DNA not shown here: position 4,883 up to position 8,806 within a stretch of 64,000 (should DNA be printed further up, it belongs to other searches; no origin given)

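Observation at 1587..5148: A 3.3-kb helicase cassette sits between direct duplicates of the 3' end of the CRTAC1/ASPIC-type gene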

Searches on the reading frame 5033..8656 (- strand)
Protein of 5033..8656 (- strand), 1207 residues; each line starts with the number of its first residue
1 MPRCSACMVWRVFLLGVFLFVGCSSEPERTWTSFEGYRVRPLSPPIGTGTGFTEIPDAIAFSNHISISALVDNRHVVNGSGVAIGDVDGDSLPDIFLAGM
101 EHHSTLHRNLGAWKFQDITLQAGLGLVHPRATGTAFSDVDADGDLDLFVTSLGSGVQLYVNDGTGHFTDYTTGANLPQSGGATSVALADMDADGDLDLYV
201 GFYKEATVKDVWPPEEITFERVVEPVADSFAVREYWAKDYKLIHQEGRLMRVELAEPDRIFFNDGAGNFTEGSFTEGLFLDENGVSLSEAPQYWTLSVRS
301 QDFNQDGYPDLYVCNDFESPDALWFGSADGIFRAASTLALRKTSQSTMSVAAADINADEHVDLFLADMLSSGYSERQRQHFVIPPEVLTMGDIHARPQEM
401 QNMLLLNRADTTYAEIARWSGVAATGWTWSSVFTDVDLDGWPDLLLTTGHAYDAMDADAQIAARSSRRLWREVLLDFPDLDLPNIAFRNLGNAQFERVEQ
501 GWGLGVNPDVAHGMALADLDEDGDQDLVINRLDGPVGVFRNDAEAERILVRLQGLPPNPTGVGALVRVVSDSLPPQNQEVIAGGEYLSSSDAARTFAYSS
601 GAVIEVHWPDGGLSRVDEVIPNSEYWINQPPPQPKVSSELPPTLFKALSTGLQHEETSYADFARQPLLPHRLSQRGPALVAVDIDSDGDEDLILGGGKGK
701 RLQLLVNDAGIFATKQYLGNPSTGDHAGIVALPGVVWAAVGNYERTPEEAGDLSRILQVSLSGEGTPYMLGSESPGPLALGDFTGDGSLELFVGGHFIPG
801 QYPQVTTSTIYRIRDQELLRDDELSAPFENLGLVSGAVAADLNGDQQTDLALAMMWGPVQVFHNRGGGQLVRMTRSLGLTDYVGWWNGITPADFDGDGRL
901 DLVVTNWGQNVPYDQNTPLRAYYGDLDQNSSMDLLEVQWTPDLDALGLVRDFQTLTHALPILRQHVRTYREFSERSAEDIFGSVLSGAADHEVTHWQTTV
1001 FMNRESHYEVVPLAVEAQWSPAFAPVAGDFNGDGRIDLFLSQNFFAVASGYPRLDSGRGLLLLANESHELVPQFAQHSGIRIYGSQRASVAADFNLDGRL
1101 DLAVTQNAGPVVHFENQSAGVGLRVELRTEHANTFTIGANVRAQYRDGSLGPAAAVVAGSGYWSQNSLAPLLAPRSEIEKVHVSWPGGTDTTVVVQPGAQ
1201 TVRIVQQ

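Call 6: search_protein_families(library=pfam, proteins=[window:5033-8656:-], max_evalue=0.01)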
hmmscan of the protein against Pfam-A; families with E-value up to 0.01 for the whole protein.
window:5033-8656:- (1207 aa): 5 families
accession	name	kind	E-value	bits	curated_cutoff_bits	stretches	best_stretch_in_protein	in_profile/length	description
PF13517.12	FG-GAP_3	-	1.8e-69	230.7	26.9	6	138-200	1-61/61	FG-GAP-like repeat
PF01839.29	FG-GAP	-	2.5e-31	107.4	22.1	1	886-906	2-22/37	FG-GAP repeat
PF07593.17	UnbV_ASPIC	-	4.9e-13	49.2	23.4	2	561-625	1-67/68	ASPIC and UnbV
PF16743.10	PliI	-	4.6e-05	23.5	27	0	151-200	26-77/123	Periplasmic lysozyme inhibitor of I-type lysozyme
PF14783.12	BBS2_Mid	-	7.8e-05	23.2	27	0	514-543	2-31/108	Ciliary BBSome complex subunit 2, middle region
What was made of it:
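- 5033..8656 (-): Gene 1: a 1207-aa FG-GAP/VCBS + ASPIC/UnbV protein, downstream of SusC/SusD-like genes. Call 6.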

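Call 8: search_protein_families(library=ncbifam, proteins=[window:5033-8656:-], max_evalue=0.01)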
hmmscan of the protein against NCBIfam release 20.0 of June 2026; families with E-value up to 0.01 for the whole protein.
window:5033-8656:- (1207 aa): 1 family
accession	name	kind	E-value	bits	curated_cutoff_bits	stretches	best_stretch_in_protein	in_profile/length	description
NF047539.1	XAC2610_fam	domain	0.00039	20.8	35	0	300-319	3-22/89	XAC2610-related protein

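Call 16: find_encoding_contigs(protein=window:5033-8656:-, flank=10000, max_places=10)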
Protein window:5033-8656:- (1207 aa): no gene with exactly this product is on record in the collection.

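Call 20: find_related_loci(query=window:5033-8656:-, collection=genome_contigs, flank=10000)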
Query window:5033-8656:- (1207 aa) in genome_contigs; peptide patterns used: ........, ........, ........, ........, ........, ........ (x = any residue, [..] = any of these).
55 stretches matched a pattern; 32 encode a relative of the query (tblastn E <= 1e-3); 32 distinct loci.
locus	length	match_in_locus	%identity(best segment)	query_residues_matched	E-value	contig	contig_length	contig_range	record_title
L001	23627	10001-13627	93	1-1207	0e+0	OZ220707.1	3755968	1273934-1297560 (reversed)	MAG: Rhodothermales bacterium isolate 73463979-71cf-475a-bf3e-fc0c682d52d1 genome assembly, chromosome: 1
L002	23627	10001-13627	90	1-1207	0e+0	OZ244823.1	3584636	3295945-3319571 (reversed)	MAG: Rhodothermales bacterium isolate 9ce07578-5119-4228-8939-1a3e4132b483 genome assembly, chromosome: 1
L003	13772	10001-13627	90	1-1207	0e+0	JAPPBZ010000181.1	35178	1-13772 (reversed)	MAG: Bacteroidetes bacterium isolate IRC3_bin_23 NODE_837_length_35178_cov_5.93531, whole genome shotgun sequence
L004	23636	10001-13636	82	1-1207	0e+0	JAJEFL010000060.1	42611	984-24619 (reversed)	MAG: Rhodothermales bacterium isolate p16x43bins.4 k141_244956, whole genome shotgun sequence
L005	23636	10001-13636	81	1-1207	0e+0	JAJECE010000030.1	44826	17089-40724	MAG: Rhodothermales bacterium isolate jk18x9bins.87 k141_535511, whole genome shotgun sequence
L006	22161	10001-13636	81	1-1207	0e+0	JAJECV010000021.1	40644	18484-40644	MAG: Rhodothermales bacterium isolate jk18xAbins.42 k141_1446596, whole genome shotgun sequence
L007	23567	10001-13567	73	20-1207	0e+0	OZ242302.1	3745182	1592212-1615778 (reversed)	MAG: Rhodothermales bacterium isolate 073f09b9-7bb2-4d87-bfd8-7931eea96a09 genome assembly, chromosome: 1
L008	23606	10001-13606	74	7-1207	0e+0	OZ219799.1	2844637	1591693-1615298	MAG: Rhodothermales bacterium isolate da3e7c24-c5f3-4507-9669-19e8aa5a93cb genome assembly, chromosome: 1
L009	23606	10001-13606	75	7-1207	0e+0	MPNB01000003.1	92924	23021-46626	MAG: Rhodothermaceae bacterium bin80 NODE_404_length_92924_cov_19.896_ID_807, whole genome shotgun sequence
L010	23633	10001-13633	69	1-1207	0e+0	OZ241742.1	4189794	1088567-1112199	MAG: Rhodothermales bacterium isolate 6e813d85-8f61-4035-a4a2-b9e8d494f84d genome assembly, chromosome: 1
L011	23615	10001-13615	71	4-1207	0e+0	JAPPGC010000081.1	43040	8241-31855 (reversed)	MAG: Bacteroidota bacterium isolate RHO1_bin_46 NODE_1801_length_43040_cov_47.959591, whole genome shotgun sequence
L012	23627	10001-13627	68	1-1207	0e+0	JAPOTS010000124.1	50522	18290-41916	MAG: Bacteroidetes bacterium isolate CAR3_bin_6 NODE_229_length_50522_cov_201.222, whole genome shotgun sequence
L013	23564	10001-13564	69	21-1207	0e+0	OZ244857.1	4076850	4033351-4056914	MAG: Rhodothermales bacterium isolate e2e955bd-55ea-4ae9-ac84-c634e8e550e8 genome assembly, chromosome: 1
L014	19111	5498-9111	72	4-1207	0e+0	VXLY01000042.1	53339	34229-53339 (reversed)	MAG: Rhodothermaceae bacterium isolate SB0661_bin_24 NODE_693_length_53339_cov_94.087062, whole genome shotgun sequence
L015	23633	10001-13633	74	1-1207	0e+0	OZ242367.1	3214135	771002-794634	MAG: Rhodothermales bacterium isolate 571183b6-2e0b-44cf-967d-8c50aa38ec23 genome assembly, chromosome: 1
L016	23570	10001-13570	73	23-1207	0e+0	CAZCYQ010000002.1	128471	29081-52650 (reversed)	MAG TPA_asm: uncultured Rhodothermaceae bacterium isolate SRP109090_co2_2 genome assembly, contig: NODE_104_length_12847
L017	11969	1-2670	70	82-1207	0e+0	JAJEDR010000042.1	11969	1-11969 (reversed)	MAG: Rhodothermales bacterium isolate p16x33bins.37 k141_611660, whole genome shotgun sequence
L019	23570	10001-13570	71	23-1207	0e+0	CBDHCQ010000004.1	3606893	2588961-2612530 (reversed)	MAG: Rhodothermales bacterium isolate a78d7103-d565-49dc-a697-2eced85924e6 genome assembly, contig: contig_4, whole geno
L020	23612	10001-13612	71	4-1207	0e+0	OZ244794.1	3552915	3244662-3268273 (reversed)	MAG: Rhodothermales bacterium isolate 0164749d-39c0-4bbf-b47e-bcd39ac97e09 genome assembly, chromosome: 1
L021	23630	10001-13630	76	1-1207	0e+0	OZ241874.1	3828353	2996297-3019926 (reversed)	MAG: Rhodothermales bacterium isolate 4d6fa364-bf15-4492-bf93-c3371add2069 genome assembly, chromosome: 1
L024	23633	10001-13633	44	17-1207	0e+0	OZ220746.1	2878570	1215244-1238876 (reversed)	MAG: Rhodothermales bacterium isolate 9cc831bd-bc70-4893-94b0-cd5ea3f684b8 genome assembly, chromosome: 1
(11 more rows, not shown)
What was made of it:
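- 5033..8656 (-): Orthologues occur in 32 Rhodothermales loci (call 20).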

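Call 43: find_homologous_proteins(query=window:5033-8656:-, max_evalue=1e-100)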
Query window:5033-8656:- (1207 aa): 4484 proteins with E <= 1e-100 among 8000 candidates; the best 120 are listed.
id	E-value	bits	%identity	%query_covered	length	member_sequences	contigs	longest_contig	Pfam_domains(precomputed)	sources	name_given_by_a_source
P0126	0.0e+0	2702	98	99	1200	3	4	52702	PF01839.30,PF16743.11,PF13517.13,PF07593.19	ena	-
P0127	0.0e+0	2490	89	100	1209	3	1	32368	PF01839.30,PF13517.13,PF07593.19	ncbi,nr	ncbi:MAG: VCBS repeat-containing protein [Rhodothermaceae bacterium]|nr:VCBS repeat-containing prote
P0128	0.0e+0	2470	89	99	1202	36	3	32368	PF01839.30,PF13517.13,PF07593.19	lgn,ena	-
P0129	0.0e+0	2404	89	97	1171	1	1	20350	PF01839.30,PF13517.13,PF07593.19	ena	-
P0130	0.0e+0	2329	84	98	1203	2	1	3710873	PF01839.30,PF13517.13,PF07593.19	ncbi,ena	-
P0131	0.0e+0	2302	82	100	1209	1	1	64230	PF01839.30,PF13517.13,PF07593.19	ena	-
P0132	0.0e+0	2287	82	100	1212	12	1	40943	PF01839.30,PF13517.13,PF07593.19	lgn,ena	-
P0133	0.0e+0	2216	80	100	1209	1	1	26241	PF01839.30,PF13517.13,PF07593.19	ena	-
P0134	0.0e+0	2113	76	100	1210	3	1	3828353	PF01839.30,PF13517.13,PF07593.19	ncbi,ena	-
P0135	0.0e+0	2099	76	100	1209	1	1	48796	PF01839.30,PF13517.13,PF07593.19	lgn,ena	-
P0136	0.0e+0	2090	78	97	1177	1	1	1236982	PF01839.30,PF16743.11,PF13517.13,PF07593.19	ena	-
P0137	0.0e+0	2087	75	98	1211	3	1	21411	PF01839.30,PF13517.13,PF07593.19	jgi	-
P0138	0.0e+0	2063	74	100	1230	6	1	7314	PF01839.30,PF13517.13,PF07593.19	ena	-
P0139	0.0e+0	2042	74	100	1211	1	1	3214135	PF01839.30,PF13517.13,PF07593.19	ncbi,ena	-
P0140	0.0e+0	2028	75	100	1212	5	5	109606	PF01839.30,PF13517.13,PF07593.19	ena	-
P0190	0.0e+0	1012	44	97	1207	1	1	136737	PF01839.30,PF13517.13,PF07593.19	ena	-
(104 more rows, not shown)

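Call 44: find_encoding_contigs(protein=P0128, flank=6000, max_places=6)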
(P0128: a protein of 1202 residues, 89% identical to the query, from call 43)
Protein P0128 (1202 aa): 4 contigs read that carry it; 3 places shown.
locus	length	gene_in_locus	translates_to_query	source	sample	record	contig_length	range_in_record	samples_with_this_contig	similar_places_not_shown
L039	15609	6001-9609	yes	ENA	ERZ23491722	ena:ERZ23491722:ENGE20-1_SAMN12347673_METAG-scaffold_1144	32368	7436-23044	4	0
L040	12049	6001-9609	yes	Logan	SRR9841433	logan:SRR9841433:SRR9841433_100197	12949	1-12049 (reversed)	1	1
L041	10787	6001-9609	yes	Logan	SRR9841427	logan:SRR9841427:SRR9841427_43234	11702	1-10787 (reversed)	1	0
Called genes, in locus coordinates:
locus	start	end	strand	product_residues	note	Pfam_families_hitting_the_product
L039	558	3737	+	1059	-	PF13620:CarboxypepD_reg, PF13715:CarbopepD_reg_2, PF07715:Plug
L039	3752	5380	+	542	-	-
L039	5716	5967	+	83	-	-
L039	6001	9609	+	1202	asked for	PF01839:FG-GAP (faint), PF13517:FG-GAP_3, PF07593:UnbV_ASPIC, PF13517:FG-GAP_3, PF07593:UnbV_ASPIC (weak)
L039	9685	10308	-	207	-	-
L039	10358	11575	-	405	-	PF17170:DUF5128 (weak)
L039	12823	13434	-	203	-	PF01548:DEDD_Tnp_IS110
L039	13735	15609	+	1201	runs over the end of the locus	PF01839:FG-GAP (faint), PF13517:FG-GAP_3, PF07593:UnbV_ASPIC, PF13517:FG-GAP_3, PF07593:UnbV_ASPIC (weak)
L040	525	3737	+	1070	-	PF13620:CarboxypepD_reg, PF13715:CarbopepD_reg_2, PF07715:Plug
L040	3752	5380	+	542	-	-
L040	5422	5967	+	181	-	-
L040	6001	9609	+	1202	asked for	PF01839:FG-GAP (faint), PF13517:FG-GAP_3, PF07593:UnbV_ASPIC, PF13517:FG-GAP_3, PF07593:UnbV_ASPIC (weak)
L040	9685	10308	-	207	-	-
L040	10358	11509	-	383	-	PF17170:DUF5128 (weak)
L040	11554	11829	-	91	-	-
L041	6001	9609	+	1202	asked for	PF01839:FG-GAP (faint), PF13517:FG-GAP_3, PF07593:UnbV_ASPIC, PF13517:FG-GAP_3, PF07593:UnbV_ASPIC (weak)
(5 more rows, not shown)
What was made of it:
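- It holds a 207-aa ORF, a DUF5128 protein and an IS110 transposase in L039-41 (call 44).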

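Call 45: find_encoding_contigs(protein=P0129, flank=6000, max_places=6)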
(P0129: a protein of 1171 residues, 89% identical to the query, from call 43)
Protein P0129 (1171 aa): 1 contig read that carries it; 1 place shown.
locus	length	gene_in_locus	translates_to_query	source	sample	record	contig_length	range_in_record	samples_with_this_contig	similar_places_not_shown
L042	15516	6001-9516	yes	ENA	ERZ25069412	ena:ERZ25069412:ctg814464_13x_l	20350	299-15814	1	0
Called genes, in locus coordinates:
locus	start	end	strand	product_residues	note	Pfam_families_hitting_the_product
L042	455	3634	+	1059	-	PF13620:CarboxypepD_reg, PF13715:CarbopepD_reg_2, PF07715:Plug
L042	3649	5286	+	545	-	-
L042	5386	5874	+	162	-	-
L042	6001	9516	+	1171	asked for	PF01839:FG-GAP (faint), PF13517:FG-GAP_3, PF07593:UnbV_ASPIC (weak), PF13517:FG-GAP_3, PF07593:UnbV_ASPIC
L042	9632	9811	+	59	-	-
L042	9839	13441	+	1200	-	PF01839:FG-GAP (faint), PF13517:FG-GAP_3, PF07593:UnbV_ASPIC, PF13517:FG-GAP_3, PF07593:UnbV_ASPIC (weak)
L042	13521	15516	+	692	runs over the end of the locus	PF13517:FG-GAP_3, PF01839:FG-GAP (faint), PF13517:FG-GAP_3, PF07593:UnbV_ASPIC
